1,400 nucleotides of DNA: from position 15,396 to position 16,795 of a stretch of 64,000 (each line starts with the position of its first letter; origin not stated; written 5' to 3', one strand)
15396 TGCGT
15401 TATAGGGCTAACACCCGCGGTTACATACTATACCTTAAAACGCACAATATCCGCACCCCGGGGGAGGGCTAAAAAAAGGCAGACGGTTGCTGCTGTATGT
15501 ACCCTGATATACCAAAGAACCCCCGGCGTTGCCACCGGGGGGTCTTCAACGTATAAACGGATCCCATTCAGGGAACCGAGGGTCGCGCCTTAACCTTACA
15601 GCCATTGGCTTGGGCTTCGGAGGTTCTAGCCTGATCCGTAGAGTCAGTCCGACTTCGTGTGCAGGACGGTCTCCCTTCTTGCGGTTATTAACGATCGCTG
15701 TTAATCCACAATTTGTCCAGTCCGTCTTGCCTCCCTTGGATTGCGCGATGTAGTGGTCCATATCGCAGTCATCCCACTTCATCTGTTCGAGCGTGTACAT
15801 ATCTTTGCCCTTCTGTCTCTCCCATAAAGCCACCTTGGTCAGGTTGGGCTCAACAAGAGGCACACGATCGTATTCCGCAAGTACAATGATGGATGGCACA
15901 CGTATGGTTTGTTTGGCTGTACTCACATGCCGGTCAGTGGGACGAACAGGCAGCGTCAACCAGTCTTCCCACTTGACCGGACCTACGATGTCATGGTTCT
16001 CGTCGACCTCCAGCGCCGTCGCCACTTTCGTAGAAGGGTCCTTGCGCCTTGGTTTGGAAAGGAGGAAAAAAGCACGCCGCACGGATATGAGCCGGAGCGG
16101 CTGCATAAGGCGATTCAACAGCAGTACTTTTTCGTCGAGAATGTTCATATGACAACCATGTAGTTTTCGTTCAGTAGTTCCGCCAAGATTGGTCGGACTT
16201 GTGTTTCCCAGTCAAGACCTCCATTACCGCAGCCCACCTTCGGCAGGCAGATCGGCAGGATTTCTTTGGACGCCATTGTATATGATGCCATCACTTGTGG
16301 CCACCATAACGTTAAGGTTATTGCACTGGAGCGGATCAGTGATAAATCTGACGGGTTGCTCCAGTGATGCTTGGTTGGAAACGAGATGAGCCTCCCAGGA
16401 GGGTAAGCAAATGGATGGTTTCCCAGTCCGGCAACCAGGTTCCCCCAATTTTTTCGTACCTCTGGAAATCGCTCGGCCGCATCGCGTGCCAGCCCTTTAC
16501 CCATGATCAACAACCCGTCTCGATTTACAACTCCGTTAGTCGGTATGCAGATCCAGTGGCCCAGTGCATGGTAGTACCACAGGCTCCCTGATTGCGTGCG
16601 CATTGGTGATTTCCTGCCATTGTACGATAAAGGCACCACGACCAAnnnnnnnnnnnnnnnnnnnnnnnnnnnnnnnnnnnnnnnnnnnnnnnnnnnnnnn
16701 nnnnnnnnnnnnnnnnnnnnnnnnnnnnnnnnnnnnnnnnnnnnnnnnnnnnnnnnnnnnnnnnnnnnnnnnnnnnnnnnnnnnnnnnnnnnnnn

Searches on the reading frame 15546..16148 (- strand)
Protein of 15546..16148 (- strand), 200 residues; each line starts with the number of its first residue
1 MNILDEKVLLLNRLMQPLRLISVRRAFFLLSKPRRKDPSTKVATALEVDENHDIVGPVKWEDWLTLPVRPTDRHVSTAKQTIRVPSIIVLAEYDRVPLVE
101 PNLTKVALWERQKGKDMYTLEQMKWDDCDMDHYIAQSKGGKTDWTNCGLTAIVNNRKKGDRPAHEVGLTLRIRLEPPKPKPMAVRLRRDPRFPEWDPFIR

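Call 13: search_protein_families(library=pfam, proteins=[window:15546-16148:-], max_evalue=0.01)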
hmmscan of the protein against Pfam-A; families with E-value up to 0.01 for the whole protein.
window:15546-16148:- (200 aa): 1 family
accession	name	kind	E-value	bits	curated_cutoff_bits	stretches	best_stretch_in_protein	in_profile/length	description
PF01844.29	HNH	-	0.0022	18.5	21.4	1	126-150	12-36/47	HNH endonuclease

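Call 16: search_protein_families(library=phrogs, proteins=[window:15546-16148:-], max_evalue=0.001)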
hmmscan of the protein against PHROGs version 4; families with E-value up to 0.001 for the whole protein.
window:15546-16148:- (200 aa): 2 families
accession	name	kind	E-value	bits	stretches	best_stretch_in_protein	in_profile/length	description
phrog_16726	-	DNA, RNA and nucleotide metabolism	3.4e-07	31.3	1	6-172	28-154/308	HNH endonuclease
phrog_8660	-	DNA, RNA and nucleotide metabolism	0.00012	23.3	1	127-171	145-189/196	HNH endonuclease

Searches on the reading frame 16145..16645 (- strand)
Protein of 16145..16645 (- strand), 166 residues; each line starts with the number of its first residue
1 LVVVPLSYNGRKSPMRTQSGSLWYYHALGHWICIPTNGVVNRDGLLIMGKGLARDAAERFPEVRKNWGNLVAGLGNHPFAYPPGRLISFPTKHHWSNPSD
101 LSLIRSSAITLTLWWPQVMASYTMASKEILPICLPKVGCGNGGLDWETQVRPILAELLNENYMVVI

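Call 13: search_protein_families(library=pfam, proteins=[window:16145-16645:-], max_evalue=0.01)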
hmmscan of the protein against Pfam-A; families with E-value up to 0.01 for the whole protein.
window:16145-16645:- (166 aa): 0 families

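Call 16: search_protein_families(library=phrogs, proteins=[window:16145-16645:-], max_evalue=0.001)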
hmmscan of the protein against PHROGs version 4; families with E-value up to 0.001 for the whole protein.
window:16145-16645:- (166 aa): 3 families
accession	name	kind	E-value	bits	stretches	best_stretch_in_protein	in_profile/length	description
phrog_335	-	other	7.1e-20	72.6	1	47-164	84-200/422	phosphatase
phrog_30914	-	unknown function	4.3e-07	30.2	1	85-160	74-140/371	-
phrog_15329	-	unknown function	8.5e-05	23.8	1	126-165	60-97/104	-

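Call 50: search_protein_families(library=pfam, proteins=[window:16145-16645:-], max_evalue=0.1)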
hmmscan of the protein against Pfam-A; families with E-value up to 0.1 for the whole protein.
window:16145-16645:- (166 aa): 0 families

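Call 52: search_solved_structures(query=window:16145-16645:-, max_evalue=1)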
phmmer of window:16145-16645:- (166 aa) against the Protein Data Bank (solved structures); distinct sequences matched with E-value up to 1: 6.
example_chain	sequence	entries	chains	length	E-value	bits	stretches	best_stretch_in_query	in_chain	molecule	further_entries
5m3i_A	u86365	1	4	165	1.5e-09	41.3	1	29-150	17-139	RNase III inhibitor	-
5m31_A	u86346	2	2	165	1.1e-06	32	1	29-154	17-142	Appr-1-p processing domain protein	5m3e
7omu_AAA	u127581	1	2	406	1.1e-05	28.7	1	87-158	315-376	Macro domain-containing protein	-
2fg1_A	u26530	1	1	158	0.35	14.1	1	119-164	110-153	conserved hypothetical protein BT1257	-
2afc_A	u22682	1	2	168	0.39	13.9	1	119-164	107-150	conserved hypothetical protein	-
3it4_B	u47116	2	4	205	0.49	13.6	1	32-86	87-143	Arginine biosynthesis bifunctional protein argJ beta chain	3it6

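Call 79: search_protein_families(library=ncbifam, proteins=[window:16145-16645:-], max_evalue=0.001)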
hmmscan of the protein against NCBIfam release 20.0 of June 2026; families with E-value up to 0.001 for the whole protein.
window:16145-16645:- (166 aa): 1 family
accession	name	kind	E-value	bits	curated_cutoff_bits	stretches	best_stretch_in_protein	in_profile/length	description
NF048014.1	antitoxin_DarG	equivalog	5.6e-14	52.2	250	1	47-161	25-138/338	type II toxin-antitoxin system antitoxin DNA ADP-ribosyl glycohydrolase DarG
